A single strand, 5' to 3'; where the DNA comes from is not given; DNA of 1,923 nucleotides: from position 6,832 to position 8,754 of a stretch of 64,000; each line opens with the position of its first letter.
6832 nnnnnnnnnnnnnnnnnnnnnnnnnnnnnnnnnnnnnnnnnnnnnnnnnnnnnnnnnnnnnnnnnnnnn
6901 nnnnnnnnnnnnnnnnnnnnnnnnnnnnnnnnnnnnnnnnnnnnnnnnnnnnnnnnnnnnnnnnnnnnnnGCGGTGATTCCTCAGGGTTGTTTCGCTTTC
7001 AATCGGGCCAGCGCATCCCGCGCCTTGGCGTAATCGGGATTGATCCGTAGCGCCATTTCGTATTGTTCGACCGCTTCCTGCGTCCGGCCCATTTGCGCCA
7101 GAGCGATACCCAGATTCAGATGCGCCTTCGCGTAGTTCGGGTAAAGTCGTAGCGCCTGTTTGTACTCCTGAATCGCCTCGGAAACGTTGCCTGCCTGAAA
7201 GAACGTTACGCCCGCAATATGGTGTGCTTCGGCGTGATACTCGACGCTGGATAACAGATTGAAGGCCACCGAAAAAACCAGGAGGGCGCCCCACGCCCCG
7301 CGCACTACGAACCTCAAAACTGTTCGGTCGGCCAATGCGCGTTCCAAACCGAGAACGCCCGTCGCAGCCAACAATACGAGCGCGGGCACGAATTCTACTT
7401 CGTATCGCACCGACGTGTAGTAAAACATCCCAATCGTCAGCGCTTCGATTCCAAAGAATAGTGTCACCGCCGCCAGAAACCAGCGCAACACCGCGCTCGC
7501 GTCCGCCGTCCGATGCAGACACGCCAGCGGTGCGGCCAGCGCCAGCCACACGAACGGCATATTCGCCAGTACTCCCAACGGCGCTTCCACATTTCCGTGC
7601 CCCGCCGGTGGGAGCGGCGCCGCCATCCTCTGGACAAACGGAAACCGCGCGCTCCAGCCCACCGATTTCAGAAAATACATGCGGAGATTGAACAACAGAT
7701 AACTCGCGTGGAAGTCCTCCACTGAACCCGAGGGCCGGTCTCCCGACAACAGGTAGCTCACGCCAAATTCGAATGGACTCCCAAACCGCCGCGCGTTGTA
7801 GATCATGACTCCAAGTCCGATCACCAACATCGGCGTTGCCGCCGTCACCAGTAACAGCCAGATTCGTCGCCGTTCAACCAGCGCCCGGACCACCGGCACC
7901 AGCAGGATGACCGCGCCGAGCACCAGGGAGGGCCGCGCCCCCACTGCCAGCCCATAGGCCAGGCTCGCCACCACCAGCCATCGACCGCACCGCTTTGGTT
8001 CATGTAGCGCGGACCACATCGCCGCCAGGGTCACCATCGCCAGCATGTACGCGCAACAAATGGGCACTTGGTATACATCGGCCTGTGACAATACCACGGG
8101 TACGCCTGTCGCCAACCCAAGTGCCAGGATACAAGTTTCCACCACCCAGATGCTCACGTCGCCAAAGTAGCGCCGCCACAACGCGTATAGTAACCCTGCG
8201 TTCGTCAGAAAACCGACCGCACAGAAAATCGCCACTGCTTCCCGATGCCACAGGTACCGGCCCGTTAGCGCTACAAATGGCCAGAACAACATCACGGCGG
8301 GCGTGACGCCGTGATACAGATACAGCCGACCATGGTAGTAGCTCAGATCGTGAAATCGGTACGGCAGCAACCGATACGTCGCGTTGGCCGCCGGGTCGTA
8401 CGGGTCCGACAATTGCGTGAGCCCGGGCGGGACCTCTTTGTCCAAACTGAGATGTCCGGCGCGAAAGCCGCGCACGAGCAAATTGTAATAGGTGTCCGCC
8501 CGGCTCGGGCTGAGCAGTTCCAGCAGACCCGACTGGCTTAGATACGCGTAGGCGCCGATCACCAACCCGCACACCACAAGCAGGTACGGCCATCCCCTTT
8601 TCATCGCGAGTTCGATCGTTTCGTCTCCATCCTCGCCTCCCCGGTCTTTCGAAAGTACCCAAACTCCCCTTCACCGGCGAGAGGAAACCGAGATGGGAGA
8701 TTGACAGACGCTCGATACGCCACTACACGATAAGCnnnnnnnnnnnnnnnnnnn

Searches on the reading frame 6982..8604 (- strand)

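Call 56: search_protein_families(library=pfam, proteins=[window:6982-8604:-], max_evalue=0.00001)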
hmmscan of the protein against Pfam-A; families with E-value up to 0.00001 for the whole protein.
window:6982-8604:- (540 aa): 10 families
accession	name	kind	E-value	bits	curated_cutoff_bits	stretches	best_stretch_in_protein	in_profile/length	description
PF13414.12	TPR_11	-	1.9e-16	59.9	26.8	1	467-506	3-42/42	TPR repeat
PF07719.23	TPR_2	-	7.7e-16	57.3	27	2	492-525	1-34/34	Tetratricopeptide repeat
PF00515.34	TPR_1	-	2.9e-15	55.8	27.8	1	492-525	1-34/34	Tetratricopeptide repeat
PF14559.12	TPR_19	-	2.9e-11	44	25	1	469-535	2-68/68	Tetratricopeptide repeat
PF13432.12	TPR_16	-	4.2e-11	43.5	32.7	1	467-525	6-64/65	Tetratricopeptide repeat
PF13181.12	TPR_8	-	1.9e-10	40.5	25.7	0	492-525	1-34/34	Tetratricopeptide repeat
PF13428.12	TPR_14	-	2.9e-10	40.2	23.5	0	493-535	2-44/44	Tetratricopeptide repeat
PF13424.12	TPR_12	-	4e-09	37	30.1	1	458-521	3-74/77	Tetratricopeptide repeat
PF13431.12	TPR_17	-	5.3e-08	33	24.4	1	481-512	2-33/34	Tetratricopeptide repeat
PF13174.12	TPR_6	-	2.1e-07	31.6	26.3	0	464-490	6-32/33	Tetratricopeptide repeat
